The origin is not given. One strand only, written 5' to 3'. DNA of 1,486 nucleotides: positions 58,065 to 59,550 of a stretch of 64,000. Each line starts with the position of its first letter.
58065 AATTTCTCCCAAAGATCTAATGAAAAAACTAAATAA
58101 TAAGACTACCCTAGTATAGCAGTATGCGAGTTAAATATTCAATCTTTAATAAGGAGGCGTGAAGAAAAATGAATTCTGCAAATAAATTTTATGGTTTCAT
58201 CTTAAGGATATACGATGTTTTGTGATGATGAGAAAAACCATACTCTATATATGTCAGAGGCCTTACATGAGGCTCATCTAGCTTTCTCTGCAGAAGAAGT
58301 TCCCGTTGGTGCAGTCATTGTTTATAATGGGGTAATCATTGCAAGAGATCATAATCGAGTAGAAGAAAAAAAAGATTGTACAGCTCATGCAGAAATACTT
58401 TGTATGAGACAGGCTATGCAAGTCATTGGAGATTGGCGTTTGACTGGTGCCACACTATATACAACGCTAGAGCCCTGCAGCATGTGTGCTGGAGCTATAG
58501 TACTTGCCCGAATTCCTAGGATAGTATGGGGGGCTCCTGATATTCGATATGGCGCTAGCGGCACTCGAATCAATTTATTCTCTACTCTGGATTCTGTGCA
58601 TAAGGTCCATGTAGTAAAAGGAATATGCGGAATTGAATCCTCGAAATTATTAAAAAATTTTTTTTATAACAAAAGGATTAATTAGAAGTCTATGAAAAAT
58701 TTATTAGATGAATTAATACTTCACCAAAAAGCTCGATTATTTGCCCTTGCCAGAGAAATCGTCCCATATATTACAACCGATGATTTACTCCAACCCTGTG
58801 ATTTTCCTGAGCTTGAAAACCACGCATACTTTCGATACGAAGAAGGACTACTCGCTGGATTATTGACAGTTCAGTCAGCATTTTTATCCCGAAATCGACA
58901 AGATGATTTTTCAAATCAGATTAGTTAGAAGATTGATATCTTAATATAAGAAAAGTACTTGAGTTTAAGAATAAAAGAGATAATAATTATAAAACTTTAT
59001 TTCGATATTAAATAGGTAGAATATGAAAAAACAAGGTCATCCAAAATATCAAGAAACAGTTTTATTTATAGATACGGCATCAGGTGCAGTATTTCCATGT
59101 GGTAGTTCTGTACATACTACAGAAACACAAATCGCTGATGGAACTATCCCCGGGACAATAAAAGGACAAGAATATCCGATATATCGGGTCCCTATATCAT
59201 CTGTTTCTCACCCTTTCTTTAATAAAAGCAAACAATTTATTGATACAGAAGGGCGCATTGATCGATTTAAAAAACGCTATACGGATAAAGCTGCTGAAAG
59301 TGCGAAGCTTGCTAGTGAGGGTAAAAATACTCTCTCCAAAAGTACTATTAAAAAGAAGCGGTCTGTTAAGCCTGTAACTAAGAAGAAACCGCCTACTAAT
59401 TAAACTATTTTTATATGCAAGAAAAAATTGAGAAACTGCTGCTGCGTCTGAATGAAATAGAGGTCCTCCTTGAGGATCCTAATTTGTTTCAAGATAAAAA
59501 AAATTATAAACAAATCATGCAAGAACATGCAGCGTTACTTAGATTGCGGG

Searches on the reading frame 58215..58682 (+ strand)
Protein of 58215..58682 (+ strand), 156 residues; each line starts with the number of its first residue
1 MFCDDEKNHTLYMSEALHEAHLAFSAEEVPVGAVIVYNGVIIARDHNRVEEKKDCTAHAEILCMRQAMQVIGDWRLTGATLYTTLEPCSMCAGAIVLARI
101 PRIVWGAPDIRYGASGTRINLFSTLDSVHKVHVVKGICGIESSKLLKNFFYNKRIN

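Call 86: search_protein_families(library=pfam, max_evalue=0.001, proteins=[window:58215-58682:+])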
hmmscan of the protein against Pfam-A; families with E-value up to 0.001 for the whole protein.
window:58215-58682:+ (156 aa): 3 families
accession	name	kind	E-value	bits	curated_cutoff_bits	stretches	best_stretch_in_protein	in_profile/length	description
PF14437.12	MafB19-deam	-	1.3e-34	119.5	27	1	8-153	2-141/142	MafB19-like deaminase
PF00383.29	dCMP_cyt_deam_1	-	2.1e-27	95.4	25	1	7-106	2-101/102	Cytidine and deoxycytidylate deaminase zinc-binding region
PF14439.12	Bd3614-deam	-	1.1e-05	25.8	38.5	1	37-97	17-76/113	Bd3614-like deaminase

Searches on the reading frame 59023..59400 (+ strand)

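Call 86: search_protein_families(library=pfam, max_evalue=0.001, proteins=[window:59023-59400:+])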
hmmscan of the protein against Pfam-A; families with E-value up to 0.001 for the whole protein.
window:59023-59400:+ (126 aa): 1 family
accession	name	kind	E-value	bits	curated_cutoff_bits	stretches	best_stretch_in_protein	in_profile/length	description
PF01197.23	Ribosomal_L31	-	1.2e-17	64.3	27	1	1-86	1-64/65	Ribosomal protein L31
